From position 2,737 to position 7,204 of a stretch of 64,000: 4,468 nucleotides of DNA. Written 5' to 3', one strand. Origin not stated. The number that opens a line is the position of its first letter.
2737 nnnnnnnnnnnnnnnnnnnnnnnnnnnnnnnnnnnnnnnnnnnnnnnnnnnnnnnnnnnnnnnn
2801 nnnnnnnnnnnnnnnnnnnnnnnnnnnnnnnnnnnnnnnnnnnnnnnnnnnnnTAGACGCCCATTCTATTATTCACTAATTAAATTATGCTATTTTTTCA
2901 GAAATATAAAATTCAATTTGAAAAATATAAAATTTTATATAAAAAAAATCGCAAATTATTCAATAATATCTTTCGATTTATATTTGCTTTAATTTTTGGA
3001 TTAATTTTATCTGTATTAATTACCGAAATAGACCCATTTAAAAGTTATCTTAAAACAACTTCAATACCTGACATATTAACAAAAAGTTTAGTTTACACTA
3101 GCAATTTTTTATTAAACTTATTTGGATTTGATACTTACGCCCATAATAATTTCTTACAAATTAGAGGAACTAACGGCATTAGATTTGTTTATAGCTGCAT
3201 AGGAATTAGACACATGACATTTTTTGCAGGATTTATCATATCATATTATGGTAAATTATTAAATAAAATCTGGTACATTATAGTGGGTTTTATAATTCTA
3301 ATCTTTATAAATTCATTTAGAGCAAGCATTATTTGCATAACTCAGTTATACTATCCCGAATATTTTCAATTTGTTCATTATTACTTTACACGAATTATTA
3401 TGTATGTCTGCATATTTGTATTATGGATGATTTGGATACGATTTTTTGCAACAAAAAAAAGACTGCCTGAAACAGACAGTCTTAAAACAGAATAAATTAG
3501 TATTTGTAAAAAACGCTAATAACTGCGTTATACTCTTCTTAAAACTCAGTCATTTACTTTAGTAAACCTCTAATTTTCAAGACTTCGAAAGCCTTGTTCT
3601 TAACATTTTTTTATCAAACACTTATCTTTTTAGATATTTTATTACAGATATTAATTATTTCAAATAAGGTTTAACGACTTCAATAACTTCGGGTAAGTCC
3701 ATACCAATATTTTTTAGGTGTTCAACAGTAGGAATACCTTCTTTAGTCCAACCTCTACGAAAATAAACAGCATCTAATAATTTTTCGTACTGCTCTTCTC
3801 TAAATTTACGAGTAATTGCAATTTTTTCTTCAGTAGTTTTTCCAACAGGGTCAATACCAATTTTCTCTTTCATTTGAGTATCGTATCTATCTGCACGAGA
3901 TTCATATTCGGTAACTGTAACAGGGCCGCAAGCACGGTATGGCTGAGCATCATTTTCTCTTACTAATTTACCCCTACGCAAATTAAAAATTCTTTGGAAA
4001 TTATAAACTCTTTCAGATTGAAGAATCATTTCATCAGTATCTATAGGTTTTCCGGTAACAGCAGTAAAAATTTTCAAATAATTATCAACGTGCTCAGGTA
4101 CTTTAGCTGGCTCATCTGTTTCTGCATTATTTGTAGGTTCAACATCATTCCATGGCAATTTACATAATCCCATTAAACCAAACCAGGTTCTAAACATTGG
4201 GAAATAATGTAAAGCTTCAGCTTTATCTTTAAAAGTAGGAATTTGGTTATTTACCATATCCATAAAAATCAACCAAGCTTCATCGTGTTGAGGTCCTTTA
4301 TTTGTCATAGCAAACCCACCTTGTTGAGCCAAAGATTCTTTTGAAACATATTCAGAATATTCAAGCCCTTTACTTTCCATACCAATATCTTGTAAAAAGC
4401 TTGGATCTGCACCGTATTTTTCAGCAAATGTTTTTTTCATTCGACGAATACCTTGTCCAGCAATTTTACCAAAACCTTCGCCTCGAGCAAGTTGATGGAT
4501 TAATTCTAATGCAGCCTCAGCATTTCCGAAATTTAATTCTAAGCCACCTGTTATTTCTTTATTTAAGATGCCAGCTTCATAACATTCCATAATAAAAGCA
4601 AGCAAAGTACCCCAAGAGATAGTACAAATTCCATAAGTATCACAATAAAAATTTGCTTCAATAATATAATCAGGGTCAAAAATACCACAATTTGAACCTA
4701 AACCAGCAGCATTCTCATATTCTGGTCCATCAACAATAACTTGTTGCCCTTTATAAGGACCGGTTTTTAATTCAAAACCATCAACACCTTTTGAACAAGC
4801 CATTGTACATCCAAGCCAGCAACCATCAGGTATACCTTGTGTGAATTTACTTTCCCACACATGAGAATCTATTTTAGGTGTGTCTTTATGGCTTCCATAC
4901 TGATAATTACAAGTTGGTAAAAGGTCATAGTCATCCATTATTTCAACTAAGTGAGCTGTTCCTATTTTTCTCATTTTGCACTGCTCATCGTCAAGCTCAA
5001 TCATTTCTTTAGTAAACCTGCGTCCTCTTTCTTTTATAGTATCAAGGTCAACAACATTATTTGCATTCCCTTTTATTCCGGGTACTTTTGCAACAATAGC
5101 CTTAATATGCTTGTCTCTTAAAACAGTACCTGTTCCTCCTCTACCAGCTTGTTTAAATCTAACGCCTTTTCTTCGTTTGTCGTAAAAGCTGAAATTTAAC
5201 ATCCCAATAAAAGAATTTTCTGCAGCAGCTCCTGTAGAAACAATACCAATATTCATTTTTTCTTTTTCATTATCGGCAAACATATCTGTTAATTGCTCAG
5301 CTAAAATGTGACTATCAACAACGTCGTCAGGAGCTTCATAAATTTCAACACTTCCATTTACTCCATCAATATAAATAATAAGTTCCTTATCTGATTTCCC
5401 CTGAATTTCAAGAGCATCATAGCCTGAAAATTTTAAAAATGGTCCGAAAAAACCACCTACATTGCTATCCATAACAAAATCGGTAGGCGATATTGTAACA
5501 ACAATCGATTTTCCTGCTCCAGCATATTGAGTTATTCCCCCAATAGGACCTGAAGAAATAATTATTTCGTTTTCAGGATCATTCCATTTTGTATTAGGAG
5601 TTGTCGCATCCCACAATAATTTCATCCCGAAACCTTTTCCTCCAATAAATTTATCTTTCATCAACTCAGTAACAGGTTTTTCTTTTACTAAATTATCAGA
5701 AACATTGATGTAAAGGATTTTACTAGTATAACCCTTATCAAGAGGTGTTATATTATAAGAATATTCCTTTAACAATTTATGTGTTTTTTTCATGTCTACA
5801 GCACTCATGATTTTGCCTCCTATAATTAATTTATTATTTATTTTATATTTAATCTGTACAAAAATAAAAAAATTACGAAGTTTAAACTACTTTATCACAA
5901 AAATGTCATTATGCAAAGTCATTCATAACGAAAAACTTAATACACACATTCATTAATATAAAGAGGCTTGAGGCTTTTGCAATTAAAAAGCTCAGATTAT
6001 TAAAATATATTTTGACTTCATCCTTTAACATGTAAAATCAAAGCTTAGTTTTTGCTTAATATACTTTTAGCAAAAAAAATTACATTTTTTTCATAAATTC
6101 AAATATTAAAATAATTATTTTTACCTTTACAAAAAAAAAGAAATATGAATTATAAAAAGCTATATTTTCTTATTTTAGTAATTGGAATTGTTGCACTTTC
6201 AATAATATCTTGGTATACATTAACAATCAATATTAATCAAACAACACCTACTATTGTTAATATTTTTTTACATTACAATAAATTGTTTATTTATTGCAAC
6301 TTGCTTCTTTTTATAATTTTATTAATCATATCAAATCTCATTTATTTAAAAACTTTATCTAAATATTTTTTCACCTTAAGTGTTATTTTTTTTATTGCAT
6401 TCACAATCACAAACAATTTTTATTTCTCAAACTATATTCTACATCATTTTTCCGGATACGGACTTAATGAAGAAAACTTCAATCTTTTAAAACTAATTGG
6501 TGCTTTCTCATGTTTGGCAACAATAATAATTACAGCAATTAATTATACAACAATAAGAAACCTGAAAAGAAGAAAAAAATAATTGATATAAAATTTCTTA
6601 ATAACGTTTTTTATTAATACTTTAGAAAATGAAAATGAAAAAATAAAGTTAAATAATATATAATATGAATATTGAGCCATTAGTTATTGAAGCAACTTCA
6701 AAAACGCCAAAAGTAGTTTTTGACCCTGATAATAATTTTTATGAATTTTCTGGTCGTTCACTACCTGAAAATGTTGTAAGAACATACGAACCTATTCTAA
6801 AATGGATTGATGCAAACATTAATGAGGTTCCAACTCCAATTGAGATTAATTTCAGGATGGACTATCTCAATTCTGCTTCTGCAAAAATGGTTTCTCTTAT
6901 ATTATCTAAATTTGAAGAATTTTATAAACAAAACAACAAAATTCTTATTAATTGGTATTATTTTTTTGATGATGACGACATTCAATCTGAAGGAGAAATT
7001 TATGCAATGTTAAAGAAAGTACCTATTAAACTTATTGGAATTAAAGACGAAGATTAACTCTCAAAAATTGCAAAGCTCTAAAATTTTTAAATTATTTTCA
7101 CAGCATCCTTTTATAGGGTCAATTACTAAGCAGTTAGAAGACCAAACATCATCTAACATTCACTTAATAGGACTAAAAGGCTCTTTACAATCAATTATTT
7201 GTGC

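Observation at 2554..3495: Short XrtF-like exosortase next to a 100-aa protein with a signature/TM/basic C-terminal tail: candidate sortase-substrate pair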

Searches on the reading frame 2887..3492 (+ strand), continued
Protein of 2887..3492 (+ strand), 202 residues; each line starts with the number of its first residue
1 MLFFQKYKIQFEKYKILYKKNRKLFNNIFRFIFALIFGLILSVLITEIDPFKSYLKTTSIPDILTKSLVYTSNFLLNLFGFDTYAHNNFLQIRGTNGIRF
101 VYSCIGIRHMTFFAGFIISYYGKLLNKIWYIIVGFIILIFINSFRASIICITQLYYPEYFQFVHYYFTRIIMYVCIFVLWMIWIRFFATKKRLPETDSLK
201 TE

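Call 37: search_solved_structures(query=A2, max_evalue=1)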
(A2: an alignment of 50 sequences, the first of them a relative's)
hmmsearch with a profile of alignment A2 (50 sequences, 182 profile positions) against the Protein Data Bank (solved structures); distinct sequences matched with E-value up to 1: 2.
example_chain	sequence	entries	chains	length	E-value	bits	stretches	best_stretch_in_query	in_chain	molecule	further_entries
8jb9_A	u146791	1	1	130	0.062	16.1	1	45-95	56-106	Type II-C anti-CRISPR protein, AcrIIC5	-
8hj4_C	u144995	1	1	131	0.063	16.1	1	45-95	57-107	Phage protein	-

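Call 57: search_protein_families(library=ncbifam, proteins=[P0050, P0113, P0103, P0073, P0048, P0046, P0117, P0061, P0071, P0106], max_evalue=1e-25)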
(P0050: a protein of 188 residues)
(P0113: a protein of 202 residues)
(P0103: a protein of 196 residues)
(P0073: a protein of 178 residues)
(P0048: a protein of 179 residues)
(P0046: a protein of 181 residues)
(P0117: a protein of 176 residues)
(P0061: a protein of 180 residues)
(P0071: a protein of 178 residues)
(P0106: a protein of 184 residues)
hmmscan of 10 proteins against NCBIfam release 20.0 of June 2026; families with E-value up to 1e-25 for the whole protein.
P0050 (188 aa): 1 family
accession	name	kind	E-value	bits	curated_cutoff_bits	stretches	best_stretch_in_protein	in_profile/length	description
NF046081.1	exosort_XrtX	exception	4.9e-56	189.2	170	1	10-167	2-162/168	exosortase X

P0113 (202 aa): 1 family
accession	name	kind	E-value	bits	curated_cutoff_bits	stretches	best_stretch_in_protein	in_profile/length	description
NF046081.1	exosort_XrtX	exception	1.1e-53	181.6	170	1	4-162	2-163/168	exosortase X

P0103 (196 aa): 1 family
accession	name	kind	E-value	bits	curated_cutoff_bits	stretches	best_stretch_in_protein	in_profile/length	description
NF046081.1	exosort_XrtX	exception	8e-48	162.5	170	1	15-174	2-164/168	exosortase X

P0073 (178 aa): 1 family
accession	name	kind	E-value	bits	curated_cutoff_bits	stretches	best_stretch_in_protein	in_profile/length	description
NF046081.1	exosort_XrtX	exception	7.7e-48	162.6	170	1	5-166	2-166/168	exosortase X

P0048 (179 aa): 1 family
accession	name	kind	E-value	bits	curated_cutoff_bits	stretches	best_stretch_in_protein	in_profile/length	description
NF046081.1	exosort_XrtX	exception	4e-54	183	170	1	6-163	2-162/168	exosortase X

P0046 (181 aa): 2 families
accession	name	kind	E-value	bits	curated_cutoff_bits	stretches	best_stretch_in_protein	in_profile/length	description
NF046081.1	exosort_XrtX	exception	6.9e-55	185.5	170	1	7-174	2-166/168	exosortase X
TIGR04128.1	exoso_Fjoh_1448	exception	2.8e-27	96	90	1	7-170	6-172/174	exosortase family protein XrtF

P0117 (176 aa): 1 family
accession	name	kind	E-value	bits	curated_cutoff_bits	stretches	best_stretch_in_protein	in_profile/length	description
NF046081.1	exosort_XrtX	exception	2.5e-45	154.4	170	1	8-163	5-163/168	exosortase X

P0061 (180 aa): 1 family
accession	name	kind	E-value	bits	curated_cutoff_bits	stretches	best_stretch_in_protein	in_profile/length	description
NF046081.1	exosort_XrtX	exception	2.1e-64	216.5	170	1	6-165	2-164/168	exosortase X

P0071 (178 aa): 1 family
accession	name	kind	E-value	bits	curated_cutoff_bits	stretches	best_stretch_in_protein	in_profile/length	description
NF046081.1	exosort_XrtX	exception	1.2e-56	191.2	170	1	9-168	2-164/168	exosortase X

P0106 (184 aa): 2 families
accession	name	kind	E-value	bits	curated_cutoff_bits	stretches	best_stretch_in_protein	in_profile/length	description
NF046081.1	exosort_XrtX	exception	1.7e-53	181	170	1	11-175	3-166/168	exosortase X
TIGR04128.1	exoso_Fjoh_1448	exception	3.2e-27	95.8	90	1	10-172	6-173/174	exosortase family protein XrtF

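Call 58: find_related_loci(query=P0061, collection=metagenome_contigs, flank=6000)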
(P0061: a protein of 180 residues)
Query P0061 (180 aa) in metagenome_contigs; peptide patterns used: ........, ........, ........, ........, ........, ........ (x = any residue, [..] = any of these).
159 stretches matched a pattern; 57 encode a relative of the query (tblastn E <= 1e-3); 57 distinct loci.
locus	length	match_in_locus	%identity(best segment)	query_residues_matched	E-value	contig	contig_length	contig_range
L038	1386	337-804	58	10-165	1e-61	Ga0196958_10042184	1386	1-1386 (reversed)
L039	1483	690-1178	53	3-165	7e-59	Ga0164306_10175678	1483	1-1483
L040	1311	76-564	53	3-165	3e-59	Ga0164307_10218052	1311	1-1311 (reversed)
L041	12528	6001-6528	43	3-174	1e-42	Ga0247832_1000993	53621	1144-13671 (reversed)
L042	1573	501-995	40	1-165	4e-43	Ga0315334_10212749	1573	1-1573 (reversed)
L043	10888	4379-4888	41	5-168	6e-41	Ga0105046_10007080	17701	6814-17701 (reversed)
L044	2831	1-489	41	3-165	8e-40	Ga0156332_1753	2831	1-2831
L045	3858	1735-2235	43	6-166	9e-40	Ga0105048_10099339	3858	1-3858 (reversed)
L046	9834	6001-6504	42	5-166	7e-40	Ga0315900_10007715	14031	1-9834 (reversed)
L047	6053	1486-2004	40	5-174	6e-39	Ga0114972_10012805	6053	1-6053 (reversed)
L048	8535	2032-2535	42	5-166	9e-39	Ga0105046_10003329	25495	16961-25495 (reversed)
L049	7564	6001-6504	42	5-166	9e-39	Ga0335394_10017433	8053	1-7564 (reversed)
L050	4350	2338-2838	41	6-166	3e-38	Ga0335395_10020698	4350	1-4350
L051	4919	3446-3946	41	6-166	3e-38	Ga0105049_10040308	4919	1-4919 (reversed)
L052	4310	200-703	39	5-166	3e-38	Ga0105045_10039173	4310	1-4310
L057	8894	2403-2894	40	1-164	2e-36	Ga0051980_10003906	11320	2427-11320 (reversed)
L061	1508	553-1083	42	4-172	2e-35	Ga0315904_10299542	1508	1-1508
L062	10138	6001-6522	38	5-178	3e-34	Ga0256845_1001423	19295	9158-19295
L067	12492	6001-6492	41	1-164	6e-30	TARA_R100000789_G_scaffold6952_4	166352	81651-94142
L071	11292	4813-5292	34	10-163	7e-26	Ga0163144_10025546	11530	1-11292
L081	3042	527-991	35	10-165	5e-21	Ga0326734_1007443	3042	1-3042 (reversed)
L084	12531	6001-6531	33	3-172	6e-20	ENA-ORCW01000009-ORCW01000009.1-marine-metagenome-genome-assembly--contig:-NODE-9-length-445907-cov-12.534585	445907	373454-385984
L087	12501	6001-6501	30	5-165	7e-19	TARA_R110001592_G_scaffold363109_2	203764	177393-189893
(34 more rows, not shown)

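Call 60: search_protein_families(library=ncbifam, proteins=[L071:4511-4762:+, L039:349-579:+, L061:369-551:+, L081:126-338:+, L057:7376-7618:+, L062:7057-7305:+, L087:5692-5913:+, L067:6513-6992:+, L047:1991-2464:+, L084:6531-6932:+], max_evalue=1)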
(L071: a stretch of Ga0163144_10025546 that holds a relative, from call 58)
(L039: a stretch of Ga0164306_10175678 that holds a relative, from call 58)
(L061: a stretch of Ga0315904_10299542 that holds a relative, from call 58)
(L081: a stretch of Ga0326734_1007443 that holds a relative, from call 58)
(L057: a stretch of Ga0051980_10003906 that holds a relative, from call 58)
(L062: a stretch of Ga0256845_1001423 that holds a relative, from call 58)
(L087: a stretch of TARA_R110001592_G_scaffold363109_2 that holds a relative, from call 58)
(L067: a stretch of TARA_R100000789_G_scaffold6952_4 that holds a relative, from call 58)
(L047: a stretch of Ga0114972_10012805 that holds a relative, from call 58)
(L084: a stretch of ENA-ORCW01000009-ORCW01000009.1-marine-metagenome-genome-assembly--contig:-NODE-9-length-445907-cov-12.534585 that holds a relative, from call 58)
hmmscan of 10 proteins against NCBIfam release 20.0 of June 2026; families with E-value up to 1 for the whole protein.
L071:4511-4762:+ (84 aa): 1 family
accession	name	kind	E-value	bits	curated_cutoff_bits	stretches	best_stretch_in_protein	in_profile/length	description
NF046080.1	PID_CTERM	domain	8.8e-11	41.4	26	1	57-80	1-24/25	PID-CTERM protein-sorting domain-containing protein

L039:349-579:+ (77 aa): 2 families
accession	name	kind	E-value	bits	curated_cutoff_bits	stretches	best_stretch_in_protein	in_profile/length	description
NF046080.1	PID_CTERM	domain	8.7e-13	47.8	26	1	50-73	2-25/25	PID-CTERM protein-sorting domain-containing protein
NF051874.1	PVV_CTERM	equivalog_domain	0.12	12.2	27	1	48-63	1-16/38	PVV-CTERM domain-containing choice-of-anchor G protein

L061:369-551:+ (61 aa): 1 family
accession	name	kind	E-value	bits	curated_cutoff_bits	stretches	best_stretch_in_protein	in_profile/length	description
NF046080.1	PID_CTERM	domain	1.2e-11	44.2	26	1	32-56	1-25/25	PID-CTERM protein-sorting domain-containing protein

L081:126-338:+ (71 aa): 1 family
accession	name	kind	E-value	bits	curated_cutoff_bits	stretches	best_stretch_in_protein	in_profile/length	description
NF046080.1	PID_CTERM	domain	1.4e-05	24.8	26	1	43-62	1-20/25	PID-CTERM protein-sorting domain-containing protein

L057:7376-7618:+ (81 aa): 1 family
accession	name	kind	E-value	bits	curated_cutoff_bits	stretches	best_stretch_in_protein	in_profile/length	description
NF046080.1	PID_CTERM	domain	6.3e-09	35.5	26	1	53-75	2-24/25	PID-CTERM protein-sorting domain-containing protein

L062:7057-7305:+ (83 aa): 1 family
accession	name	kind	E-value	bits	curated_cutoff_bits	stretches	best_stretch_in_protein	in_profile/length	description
NF046080.1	PID_CTERM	domain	1.8e-08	34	26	1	58-81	2-25/25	PID-CTERM protein-sorting domain-containing protein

L087:5692-5913:+ (74 aa): 0 families

L067:6513-6992:+ (160 aa): 2 families
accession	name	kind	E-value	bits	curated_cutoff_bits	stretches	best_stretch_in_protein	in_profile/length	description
NF046082.1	assoc_w_XrtX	equivalog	1.5e-13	50.7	75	1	5-143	3-141/147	XrtX-associated membrane protein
TIGR04127.1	flavo_near_exo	equivalog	0.45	10.7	35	0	44-150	27-134/136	exosortase F system-associated membrane protein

L047:1991-2464:+ (158 aa): 2 families
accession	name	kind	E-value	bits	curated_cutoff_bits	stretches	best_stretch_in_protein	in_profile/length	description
NF046082.1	assoc_w_XrtX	equivalog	1.5e-10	41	75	1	11-152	4-147/147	XrtX-associated membrane protein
NF045962.1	MAG2810_fam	equivalog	0.84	8.5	175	1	45-106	65-126/394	MAG2810 family protein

L084:6531-6932:+ (134 aa): 2 families
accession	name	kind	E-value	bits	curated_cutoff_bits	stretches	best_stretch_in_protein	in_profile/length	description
NF046082.1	assoc_w_XrtX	equivalog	8.4e-08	32.1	75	1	45-128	59-145/147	XrtX-associated membrane protein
NF041256.1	GntI_guanitoxin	equivalog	0.011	15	357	1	56-85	206-235/282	guanitoxin biosynthesis pre-guanitoxin N-oxide kinase GntI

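Call 75: predict_structure(alignment_id=A1)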
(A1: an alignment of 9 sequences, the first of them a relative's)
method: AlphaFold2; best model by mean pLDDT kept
length: 202 residues; sequences in the alignment: 9
mean_pLDDT: 48.3   pTM: 0.33
mean pLDDT of the five models: 48.3, 46.6, 46.2, 43.7, 42.7
residues with pLDDT >= 90: 0; 70-90: 0; 50-70: 94; < 50: 108
segments of 3 or more residues with pLDDT < 50: 1-3, 41-112, 114-116, 118-126, 189-202
pLDDT, mean of each block of 10 residues (from residue 1): 50 56 56 53 44 40 44 39 30 33 41 47 50 58 58 56 54 63 55 42 35
secondary structure, 60 per line:
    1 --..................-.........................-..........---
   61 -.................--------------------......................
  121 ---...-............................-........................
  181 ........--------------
elements in order: H3-20 H22-46 H48-57 H62-78 H99-120 H128-155 H157-188

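Call 77: list_cluster_members(proteins=[P0008, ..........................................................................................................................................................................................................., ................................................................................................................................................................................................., P0061])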
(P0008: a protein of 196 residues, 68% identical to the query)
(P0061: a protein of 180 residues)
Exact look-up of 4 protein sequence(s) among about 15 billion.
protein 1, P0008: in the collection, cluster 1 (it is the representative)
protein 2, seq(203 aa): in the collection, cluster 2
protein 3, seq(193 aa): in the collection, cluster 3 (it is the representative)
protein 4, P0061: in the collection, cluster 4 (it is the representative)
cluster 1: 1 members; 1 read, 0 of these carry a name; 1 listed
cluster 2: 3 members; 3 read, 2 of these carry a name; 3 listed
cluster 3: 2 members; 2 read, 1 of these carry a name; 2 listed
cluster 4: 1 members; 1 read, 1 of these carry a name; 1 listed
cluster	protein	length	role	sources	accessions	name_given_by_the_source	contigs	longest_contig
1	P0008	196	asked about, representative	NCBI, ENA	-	-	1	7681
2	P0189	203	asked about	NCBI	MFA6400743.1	MAG: archaeosortase/exosortase family protein [Salinivirgaceae bacterium]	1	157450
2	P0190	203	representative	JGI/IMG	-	exosortase/archaeosortase family protein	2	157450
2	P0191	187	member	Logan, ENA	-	-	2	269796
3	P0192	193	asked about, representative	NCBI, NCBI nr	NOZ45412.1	MAG: hypothetical protein GXO79_01370 [Chlorobi bacterium] | hypothetical protein [Chlorobiota bacterium]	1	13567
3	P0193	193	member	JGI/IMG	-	-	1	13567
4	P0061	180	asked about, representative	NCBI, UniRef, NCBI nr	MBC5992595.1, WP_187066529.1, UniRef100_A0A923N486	exosortase X [Pontibacter cellulosilyticus] | Archaeosortase/exosortase family protein n=1 Tax=Pontibacter cellulosilyticus ... | archaeosortase/exosortase family protein [Pontibacter cellulosilyticus]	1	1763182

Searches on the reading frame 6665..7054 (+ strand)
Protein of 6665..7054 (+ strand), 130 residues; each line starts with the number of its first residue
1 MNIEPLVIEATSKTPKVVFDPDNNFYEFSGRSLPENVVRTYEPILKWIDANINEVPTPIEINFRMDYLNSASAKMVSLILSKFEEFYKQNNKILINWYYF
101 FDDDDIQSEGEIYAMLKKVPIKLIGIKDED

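Call 3: search_protein_families(library=ncbifam, proteins=[window:6665-7054:+], max_evalue=1)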
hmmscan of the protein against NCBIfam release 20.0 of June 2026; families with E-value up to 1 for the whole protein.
window:6665-7054:+ (130 aa): 2 families
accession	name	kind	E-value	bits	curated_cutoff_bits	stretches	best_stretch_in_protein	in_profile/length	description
NF038265.1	phos_prot_SiaC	equivalog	2.2e-17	63.2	150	1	6-104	3-101/122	biofilm regulation phosphoprotein SiaC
NF047705.1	slr1659_superfam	superfamily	6.6e-05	23.2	100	1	13-84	6-77/111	slr1659 superfamily regulator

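Call 4: search_protein_families(library=pfam, proteins=[window:6665-7054:+], max_evalue=1)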
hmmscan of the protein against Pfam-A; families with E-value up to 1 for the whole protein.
window:6665-7054:+ (130 aa): 1 family
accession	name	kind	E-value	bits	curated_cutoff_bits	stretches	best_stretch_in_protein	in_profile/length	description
PF09345.15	SiaC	-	2.4e-31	108.3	24.5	1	8-124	1-118/120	SiaC family regulatory phosphoprotein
